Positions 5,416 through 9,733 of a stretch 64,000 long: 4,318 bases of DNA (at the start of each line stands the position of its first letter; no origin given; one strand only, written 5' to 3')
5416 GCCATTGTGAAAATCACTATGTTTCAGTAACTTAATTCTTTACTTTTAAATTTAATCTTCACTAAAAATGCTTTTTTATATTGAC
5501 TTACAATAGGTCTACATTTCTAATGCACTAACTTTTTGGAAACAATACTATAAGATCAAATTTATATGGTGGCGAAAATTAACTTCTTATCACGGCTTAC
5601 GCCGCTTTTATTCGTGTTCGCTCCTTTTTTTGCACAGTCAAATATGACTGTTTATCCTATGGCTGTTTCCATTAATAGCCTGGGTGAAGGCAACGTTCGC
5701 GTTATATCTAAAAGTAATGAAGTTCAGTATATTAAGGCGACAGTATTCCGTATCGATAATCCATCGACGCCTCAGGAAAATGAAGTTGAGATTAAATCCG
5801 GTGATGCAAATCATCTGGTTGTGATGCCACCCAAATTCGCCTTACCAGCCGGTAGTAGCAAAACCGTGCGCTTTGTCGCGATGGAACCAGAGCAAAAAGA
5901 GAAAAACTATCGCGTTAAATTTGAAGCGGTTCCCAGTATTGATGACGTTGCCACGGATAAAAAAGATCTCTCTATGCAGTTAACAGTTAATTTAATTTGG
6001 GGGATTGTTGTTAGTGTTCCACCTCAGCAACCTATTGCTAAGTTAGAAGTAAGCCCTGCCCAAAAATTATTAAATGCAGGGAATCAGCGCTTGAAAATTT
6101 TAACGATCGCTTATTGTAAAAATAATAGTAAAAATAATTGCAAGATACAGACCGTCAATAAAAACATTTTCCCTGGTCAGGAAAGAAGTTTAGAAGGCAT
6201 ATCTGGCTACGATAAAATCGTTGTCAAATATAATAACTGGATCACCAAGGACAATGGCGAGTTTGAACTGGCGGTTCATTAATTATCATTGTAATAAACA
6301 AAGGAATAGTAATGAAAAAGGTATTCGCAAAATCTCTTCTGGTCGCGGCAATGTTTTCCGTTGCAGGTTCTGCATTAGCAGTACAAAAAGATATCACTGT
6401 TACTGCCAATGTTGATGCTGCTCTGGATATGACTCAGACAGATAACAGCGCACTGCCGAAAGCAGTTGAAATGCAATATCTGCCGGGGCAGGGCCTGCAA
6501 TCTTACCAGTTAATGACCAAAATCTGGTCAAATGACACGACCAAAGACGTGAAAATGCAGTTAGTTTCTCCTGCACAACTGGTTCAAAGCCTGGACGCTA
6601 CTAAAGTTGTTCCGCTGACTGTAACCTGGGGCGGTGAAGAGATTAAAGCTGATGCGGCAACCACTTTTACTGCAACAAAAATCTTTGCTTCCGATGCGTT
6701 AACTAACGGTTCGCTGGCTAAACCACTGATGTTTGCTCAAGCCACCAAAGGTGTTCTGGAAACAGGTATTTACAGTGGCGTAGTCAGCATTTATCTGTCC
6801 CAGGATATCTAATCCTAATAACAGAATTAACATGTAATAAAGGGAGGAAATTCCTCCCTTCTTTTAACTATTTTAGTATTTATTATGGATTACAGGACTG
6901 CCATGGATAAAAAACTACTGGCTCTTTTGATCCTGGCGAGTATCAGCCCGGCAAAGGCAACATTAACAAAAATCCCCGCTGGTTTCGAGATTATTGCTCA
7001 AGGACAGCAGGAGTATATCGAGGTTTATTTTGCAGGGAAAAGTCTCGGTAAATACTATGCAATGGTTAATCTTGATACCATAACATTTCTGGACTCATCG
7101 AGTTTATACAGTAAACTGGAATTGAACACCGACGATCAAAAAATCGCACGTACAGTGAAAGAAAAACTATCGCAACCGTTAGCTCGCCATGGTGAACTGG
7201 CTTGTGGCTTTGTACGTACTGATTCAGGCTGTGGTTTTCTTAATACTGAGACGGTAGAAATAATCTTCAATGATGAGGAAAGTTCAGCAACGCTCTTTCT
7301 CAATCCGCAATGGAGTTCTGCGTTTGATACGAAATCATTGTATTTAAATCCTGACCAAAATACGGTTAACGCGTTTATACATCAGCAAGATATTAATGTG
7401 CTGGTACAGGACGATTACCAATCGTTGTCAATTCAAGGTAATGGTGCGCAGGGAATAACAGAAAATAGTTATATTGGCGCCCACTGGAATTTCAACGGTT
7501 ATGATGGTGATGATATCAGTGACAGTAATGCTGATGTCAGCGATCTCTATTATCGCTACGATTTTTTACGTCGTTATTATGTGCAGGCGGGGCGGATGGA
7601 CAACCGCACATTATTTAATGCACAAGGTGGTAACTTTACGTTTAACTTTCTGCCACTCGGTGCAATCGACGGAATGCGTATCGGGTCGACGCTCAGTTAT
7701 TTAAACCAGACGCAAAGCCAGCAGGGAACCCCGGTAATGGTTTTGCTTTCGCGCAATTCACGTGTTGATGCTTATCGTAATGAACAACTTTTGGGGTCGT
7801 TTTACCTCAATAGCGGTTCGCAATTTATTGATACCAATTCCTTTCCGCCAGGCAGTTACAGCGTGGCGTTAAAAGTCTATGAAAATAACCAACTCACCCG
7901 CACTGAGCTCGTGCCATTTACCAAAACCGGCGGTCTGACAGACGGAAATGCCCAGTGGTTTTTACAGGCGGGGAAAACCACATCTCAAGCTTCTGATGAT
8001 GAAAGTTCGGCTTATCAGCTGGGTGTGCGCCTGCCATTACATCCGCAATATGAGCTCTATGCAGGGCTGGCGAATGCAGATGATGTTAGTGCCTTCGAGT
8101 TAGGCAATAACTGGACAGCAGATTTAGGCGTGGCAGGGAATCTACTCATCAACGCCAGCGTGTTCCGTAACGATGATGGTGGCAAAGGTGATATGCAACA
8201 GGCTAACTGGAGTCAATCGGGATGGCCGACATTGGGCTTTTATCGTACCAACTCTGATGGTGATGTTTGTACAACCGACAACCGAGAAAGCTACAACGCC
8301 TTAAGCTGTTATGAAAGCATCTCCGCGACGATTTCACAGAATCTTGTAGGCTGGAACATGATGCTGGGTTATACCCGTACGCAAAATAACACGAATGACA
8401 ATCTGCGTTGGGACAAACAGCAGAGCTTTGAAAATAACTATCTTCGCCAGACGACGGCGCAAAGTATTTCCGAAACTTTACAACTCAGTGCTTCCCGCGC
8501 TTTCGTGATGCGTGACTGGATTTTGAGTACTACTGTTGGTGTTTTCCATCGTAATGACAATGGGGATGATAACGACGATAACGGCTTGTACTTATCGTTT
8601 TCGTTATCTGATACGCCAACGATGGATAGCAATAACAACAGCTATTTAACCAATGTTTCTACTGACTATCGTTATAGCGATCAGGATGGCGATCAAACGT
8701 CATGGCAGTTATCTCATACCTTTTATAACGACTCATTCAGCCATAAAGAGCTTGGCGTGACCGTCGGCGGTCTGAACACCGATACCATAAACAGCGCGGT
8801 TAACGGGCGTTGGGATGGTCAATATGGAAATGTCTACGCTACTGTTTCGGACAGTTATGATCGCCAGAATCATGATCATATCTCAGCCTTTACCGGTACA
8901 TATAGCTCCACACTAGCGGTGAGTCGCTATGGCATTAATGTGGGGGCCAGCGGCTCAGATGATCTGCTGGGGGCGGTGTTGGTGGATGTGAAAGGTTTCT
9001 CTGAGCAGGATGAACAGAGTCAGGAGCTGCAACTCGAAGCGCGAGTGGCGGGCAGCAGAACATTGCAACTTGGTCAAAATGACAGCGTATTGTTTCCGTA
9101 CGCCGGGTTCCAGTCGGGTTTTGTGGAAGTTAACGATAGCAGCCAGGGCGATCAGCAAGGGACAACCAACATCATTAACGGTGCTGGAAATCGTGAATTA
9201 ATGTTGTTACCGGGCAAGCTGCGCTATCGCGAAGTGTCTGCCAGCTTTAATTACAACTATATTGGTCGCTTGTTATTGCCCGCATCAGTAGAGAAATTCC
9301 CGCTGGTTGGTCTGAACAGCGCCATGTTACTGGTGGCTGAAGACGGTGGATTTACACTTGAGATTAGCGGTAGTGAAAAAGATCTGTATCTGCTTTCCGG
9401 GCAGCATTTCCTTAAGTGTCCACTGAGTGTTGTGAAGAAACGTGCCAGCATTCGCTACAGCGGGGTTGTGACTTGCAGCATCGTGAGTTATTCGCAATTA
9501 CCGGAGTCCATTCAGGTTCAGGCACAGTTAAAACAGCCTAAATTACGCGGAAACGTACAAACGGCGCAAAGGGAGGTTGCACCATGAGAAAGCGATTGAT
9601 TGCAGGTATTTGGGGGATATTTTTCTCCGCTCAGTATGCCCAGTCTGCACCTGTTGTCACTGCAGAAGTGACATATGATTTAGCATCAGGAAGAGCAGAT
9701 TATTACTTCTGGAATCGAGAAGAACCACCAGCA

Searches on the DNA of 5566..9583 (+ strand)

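Call 19: search_dna_similar(query=window:5566-9583:+, collection=ecoli_genomes, mode=near, max_rows=30, rows=spread)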
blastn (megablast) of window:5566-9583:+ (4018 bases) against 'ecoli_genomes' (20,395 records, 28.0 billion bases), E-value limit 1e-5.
Records with a match: 1917; places in all: 1920; records where one place covers at least 80% of the query: 1904.
Genomes with a match: 1917 of 5426; with a place that covers at least 80% of the query: 1904. Places per genome that has any: lowest 1, median 1, highest 2. On chromosomes: 1920 places; on plasmids: 0.
Best place of each record, by identity: >=99% 2; 95-99% 2; 90-95% 9; 80-90% 1903; 60-80% 1.
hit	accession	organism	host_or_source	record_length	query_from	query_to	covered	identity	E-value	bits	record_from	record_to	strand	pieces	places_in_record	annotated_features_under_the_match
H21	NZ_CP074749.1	Escherichia coli strain R32_14_1F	goat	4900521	1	4018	100%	100.0%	0e+0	7409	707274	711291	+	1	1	TcfC E-set like domain-containing protein | fimbria/pilus periplasmic chaperone | CS1 type fimbrial major subunit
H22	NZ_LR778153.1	Escherichia coli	water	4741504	1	4018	100%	89.7%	0e+0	5132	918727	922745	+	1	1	TcfC E-set like domain-containing protein | fimbria/pilus periplasmic chaperone | CS1 type fimbrial major subunit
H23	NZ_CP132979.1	Escherichia coli strain ARS-C101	Beef Cattle Feces - Rectal Grab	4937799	1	4018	100%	89.7%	0e+0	5127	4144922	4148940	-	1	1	TcfC E-set like domain-containing protein | fimbria/pilus periplasmic chaperone | CS1 type fimbrial major subunit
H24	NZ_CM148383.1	Escherichia coli strain PK-F-10132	Gallus gallus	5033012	1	4018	100%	89.7%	0e+0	5127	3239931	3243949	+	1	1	TcfC E-set like domain-containing protein | fimbria/pilus periplasmic chaperone | CS1 type fimbrial major subunit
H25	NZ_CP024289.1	Escherichia coli O178:H19 strain 2012C-4431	Homo sapiens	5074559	1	4018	100%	89.7%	0e+0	5121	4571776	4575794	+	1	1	TcfC E-set like domain-containing protein | fimbria/pilus periplasmic chaperone | CS1 type fimbrial major subunit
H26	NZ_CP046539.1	Escherichia coli strain FHI_NMBU_10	Homo sapiens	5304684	1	4018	100%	89.7%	0e+0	5121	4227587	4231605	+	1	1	TcfC E-set like domain-containing protein | fimbria/pilus periplasmic chaperone | CS1 type fimbrial major subunit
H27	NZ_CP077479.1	Escherichia coli O111:H2 strain 12A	Homo sapiens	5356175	1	4018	100%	89.7%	0e+0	5121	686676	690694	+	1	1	TcfC E-set like domain-containing protein | fimbria/pilus periplasmic chaperone | CS1 type fimbrial major subunit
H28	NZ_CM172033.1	Escherichia coli strain CUVET24-RF2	Room floor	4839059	1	4018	100%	89.7%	0e+0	5121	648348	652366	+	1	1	TcfC E-set like domain-containing protein | fimbria/pilus periplasmic chaperone | CS1 type fimbrial major subunit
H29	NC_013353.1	Escherichia coli O103:H2 str. 12009 strain 12009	-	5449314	1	4018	100%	89.7%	0e+0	5116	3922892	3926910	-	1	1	TcfC E-set like domain-containing protein | fimbria/pilus periplasmic chaperone | CS1 type fimbrial major subunit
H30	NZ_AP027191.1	Escherichia coli strain 10153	Homo sapiens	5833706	1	4018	100%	89.7%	0e+0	5116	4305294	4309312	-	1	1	TcfC E-set like domain-containing protein | fimbria/pilus periplasmic chaperone | CS1 type fimbrial major subunit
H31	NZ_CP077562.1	Escherichia coli O111:H8 strain 9662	Homo sapiens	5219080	1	4018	100%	89.7%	0e+0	5116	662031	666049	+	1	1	TcfC E-set like domain-containing protein | fimbria/pilus periplasmic chaperone | CS1 type fimbrial major subunit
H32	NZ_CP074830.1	Escherichia coli strain 7_15_5C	bovine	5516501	1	4018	100%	89.7%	0e+0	5116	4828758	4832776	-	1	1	TcfC E-set like domain-containing protein | fimbria/pilus periplasmic chaperone | CS1 type fimbrial major subunit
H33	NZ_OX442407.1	Escherichia coli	not provided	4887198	1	4018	100%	89.7%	0e+0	5116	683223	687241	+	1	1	TcfC E-set like domain-containing protein | fimbria/pilus periplasmic chaperone | CS1 type fimbrial major subunit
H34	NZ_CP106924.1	Escherichia coli strain MFDS1016424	spicy squid salad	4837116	1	4018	100%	89.6%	0e+0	5110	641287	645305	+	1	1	TcfC E-set like domain-containing protein | fimbria/pilus periplasmic chaperone | CS1 type fimbrial major subunit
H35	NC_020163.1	Escherichia coli APEC O78 strain APEC O78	-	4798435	1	4018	100%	89.6%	0e+0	5119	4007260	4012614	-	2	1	TcfC E-set like domain-containing protein | IS3-like element IS2 family transposase | CS1-pili formation C-terminal domain-containing protein | fimbria/pilus periplasmic chaperone | CS1 type fimbrial major subunit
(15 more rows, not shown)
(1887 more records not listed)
